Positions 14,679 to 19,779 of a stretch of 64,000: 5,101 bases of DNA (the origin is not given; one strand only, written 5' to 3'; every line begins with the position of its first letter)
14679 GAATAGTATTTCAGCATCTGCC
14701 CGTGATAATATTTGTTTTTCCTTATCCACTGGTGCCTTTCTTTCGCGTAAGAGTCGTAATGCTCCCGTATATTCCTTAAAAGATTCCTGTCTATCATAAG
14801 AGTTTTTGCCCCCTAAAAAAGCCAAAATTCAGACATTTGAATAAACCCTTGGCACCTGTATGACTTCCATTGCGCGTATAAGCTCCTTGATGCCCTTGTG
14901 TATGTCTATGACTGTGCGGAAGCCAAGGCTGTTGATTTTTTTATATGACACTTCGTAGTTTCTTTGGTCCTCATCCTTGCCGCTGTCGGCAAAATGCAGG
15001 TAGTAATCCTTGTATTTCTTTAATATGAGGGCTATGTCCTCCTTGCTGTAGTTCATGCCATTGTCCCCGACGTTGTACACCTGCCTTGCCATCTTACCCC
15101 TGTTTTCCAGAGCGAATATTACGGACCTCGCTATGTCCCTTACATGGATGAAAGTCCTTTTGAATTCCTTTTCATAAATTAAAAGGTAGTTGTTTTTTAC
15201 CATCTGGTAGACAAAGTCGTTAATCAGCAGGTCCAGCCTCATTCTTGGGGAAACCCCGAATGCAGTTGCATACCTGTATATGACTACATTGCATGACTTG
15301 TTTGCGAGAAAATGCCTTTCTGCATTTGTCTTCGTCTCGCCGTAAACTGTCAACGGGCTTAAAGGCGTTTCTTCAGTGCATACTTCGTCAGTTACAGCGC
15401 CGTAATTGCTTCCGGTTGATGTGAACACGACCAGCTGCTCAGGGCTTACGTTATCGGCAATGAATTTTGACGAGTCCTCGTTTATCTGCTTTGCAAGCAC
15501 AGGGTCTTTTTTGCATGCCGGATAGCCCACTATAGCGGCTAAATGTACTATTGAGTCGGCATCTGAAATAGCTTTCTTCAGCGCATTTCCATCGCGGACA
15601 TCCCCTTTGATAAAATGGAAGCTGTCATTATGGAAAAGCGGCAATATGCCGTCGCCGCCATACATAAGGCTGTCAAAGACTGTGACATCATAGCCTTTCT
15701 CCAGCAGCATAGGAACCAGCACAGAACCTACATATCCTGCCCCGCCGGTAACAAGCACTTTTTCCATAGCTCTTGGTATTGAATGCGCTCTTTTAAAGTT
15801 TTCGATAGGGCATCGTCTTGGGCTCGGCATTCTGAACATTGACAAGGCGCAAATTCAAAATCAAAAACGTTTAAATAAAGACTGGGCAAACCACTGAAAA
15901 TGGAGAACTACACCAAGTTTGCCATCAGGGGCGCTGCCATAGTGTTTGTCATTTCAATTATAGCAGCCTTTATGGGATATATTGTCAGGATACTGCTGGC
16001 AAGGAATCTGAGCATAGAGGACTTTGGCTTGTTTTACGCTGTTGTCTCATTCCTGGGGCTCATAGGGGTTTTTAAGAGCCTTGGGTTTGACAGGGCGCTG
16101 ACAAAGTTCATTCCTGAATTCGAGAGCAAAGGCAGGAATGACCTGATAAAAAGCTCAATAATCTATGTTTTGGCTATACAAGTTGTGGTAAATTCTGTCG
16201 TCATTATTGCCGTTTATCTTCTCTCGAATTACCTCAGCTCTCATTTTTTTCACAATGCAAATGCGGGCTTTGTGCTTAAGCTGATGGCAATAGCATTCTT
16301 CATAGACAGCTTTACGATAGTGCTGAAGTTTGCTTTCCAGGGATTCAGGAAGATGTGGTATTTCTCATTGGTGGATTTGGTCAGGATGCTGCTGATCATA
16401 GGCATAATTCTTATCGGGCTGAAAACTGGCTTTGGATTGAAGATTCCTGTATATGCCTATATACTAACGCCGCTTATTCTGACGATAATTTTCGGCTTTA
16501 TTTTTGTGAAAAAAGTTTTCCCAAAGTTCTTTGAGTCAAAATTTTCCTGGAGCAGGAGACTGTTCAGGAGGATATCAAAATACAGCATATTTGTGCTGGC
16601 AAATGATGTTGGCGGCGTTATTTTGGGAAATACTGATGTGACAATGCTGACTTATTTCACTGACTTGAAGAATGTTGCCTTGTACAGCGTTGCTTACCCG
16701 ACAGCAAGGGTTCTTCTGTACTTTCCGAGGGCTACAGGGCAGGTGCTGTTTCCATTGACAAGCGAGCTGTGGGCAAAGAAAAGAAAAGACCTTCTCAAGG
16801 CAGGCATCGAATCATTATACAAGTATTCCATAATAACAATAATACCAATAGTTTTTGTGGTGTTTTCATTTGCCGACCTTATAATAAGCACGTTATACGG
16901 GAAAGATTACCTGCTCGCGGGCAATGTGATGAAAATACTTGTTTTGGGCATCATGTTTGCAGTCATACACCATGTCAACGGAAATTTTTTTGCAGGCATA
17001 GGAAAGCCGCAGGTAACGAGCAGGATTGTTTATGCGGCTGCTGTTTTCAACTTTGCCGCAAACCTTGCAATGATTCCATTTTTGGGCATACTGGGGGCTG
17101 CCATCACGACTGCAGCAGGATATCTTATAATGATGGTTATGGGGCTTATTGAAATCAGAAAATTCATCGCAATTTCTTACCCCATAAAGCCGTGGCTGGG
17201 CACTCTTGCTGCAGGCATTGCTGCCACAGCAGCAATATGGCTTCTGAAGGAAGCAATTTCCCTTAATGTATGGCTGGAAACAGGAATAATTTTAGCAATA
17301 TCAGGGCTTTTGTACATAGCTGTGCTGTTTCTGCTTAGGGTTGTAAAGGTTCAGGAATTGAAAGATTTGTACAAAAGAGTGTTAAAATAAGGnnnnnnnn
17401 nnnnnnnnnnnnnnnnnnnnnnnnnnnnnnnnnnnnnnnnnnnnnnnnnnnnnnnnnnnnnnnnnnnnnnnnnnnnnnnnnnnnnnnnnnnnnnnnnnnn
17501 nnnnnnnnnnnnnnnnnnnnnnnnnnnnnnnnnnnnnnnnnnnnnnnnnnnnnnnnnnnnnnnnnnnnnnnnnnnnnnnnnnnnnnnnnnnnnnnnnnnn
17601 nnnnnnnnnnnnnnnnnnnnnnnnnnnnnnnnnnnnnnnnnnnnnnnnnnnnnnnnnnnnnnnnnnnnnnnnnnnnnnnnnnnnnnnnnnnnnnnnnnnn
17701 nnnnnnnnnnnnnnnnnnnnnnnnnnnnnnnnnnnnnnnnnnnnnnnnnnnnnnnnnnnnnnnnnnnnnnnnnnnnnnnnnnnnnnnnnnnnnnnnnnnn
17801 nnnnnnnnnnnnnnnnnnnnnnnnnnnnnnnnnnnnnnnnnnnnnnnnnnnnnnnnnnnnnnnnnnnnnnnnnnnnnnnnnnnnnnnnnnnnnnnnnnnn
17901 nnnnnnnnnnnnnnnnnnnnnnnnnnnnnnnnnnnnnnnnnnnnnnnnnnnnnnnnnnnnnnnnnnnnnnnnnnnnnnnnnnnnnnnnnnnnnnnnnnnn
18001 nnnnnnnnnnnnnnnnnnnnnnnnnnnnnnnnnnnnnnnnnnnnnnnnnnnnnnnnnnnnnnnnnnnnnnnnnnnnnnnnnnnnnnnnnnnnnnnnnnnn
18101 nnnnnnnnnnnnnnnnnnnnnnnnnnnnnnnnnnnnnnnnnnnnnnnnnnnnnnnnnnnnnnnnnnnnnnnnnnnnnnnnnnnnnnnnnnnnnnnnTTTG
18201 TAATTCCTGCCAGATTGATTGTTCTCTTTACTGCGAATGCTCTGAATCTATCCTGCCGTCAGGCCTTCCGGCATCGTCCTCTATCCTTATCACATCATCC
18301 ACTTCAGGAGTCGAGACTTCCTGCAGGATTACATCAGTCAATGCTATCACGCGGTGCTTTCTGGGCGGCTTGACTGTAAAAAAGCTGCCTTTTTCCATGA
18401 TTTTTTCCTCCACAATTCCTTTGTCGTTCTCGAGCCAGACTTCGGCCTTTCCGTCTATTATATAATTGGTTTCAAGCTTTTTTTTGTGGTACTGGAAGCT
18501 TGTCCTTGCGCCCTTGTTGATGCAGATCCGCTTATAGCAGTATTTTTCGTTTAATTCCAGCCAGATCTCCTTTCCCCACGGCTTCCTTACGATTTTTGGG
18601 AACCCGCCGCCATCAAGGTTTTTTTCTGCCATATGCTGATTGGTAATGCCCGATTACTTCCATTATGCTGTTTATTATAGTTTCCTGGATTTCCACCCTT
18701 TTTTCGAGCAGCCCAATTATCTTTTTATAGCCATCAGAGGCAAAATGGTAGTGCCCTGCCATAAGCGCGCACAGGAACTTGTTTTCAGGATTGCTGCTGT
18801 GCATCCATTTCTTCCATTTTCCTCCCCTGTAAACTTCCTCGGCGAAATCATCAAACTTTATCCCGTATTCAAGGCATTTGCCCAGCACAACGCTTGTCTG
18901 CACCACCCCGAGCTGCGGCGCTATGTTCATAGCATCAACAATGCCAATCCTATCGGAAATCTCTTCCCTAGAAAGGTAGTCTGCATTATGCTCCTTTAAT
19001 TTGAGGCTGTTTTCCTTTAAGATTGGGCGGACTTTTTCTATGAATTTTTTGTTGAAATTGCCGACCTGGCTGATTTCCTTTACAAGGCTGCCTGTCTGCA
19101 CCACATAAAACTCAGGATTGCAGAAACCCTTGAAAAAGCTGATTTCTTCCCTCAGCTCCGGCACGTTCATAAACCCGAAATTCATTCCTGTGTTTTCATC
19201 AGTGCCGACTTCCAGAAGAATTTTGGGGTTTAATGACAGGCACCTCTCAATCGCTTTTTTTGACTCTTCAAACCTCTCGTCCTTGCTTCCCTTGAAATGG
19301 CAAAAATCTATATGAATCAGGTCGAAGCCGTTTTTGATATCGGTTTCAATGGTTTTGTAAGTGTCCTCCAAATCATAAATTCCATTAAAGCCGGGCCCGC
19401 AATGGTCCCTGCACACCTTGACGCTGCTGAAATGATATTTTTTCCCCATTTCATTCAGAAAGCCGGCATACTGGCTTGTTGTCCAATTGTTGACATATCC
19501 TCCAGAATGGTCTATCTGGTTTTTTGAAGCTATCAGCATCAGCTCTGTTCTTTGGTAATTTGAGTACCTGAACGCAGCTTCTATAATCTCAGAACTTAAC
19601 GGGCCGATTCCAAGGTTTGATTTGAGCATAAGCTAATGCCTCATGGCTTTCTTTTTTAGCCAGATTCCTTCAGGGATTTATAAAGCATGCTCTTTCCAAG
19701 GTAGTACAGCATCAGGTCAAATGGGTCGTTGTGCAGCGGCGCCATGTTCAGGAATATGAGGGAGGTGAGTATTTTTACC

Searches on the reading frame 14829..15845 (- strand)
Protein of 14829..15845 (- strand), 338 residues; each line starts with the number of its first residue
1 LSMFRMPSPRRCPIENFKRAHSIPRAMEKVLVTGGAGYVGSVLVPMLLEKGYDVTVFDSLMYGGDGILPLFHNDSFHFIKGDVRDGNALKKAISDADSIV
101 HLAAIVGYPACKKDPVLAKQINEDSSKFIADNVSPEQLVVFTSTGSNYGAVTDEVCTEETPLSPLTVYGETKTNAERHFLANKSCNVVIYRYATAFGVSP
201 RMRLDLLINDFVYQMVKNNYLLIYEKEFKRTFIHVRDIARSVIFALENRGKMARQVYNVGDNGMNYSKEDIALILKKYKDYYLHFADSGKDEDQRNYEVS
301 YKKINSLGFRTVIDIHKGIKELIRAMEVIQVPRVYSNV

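Call 14: search_protein_families(library=pfam, proteins=[window:14829-15845:-], max_evalue=0.0001)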
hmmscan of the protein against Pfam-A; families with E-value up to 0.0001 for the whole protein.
window:14829-15845:- (338 aa): 6 families
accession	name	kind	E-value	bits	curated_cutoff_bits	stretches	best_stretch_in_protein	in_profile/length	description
PF01370.27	Epimerase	-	1e-35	123.8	20.9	1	30-260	1-240/240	NAD dependent epimerase/dehydratase family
PF16363.11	GDP_Man_Dehyd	-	1.9e-23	83.9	27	1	31-261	1-257/332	GDP-mannose 4,6 dehydratase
PF04321.23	RmlD_sub_bind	-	1.8e-17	63.8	27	1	29-263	2-216/287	RmlD substrate binding domain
PF01073.25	3Beta_HSD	-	9e-12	45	22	1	31-245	1-228/280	3-beta hydroxysteroid dehydrogenase/isomerase family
PF02719.21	Polysacc_synt_2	-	5.1e-08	32.9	20.2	1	30-256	1-227/293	Polysaccharide biosynthesis protein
PF05368.20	NmrA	-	7.5e-05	22.9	27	0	28-100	3-74/298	NmrA-like family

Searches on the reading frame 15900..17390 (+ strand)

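Call 14: search_protein_families(library=pfam, proteins=[window:15900-17390:+], max_evalue=0.0001)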
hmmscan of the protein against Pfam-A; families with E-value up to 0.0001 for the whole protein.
window:15900-17390:+ (496 aa): 3 families
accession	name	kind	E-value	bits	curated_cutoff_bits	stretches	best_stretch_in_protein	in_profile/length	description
PF01943.22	Polysacc_synt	-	5.5e-30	105.2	28.2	1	10-291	3-274/274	Polysaccharide biosynthesis protein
PF13440.11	Polysacc_synt_3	-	4.5e-20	72.5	23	1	32-338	1-289/293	Polysaccharide biosynthesis protein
PF01554.23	MatE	-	1.2e-08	35.3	24.9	1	242-388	12-159/161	MatE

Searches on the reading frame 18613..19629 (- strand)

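Call 14: search_protein_families(library=pfam, proteins=[window:18613-19629:-], max_evalue=0.0001)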
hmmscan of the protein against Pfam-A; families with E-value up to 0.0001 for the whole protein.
window:18613-19629:- (338 aa): 1 family
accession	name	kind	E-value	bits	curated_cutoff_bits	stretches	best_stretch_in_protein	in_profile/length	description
PF08013.17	GatZ_KbaZ-like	-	1.6e-07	30.8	26.7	1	14-117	25-132/420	D-tagatose-1,6-bisphosphate aldolase subunit GatZ/KbaZ-like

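Call 89: search_protein_families(library=ncbifam, proteins=[window:18613-19629:-], max_evalue=0.00001)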
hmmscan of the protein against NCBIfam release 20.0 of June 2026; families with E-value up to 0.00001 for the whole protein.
window:18613-19629:- (338 aa): 2 families
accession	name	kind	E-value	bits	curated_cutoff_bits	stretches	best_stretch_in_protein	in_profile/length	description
TIGR02810.1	agaZ_gatZ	equivalog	4.9e-07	29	568.8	1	14-109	24-124/420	D-tagatose-bisphosphate aldolase, class II, non-catalytic subunit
NF012002.0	PRK15458.1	equivalog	6.5e-07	28.8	707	1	15-110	29-128/428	tagatose-bisphosphate aldolase subunit KbaZ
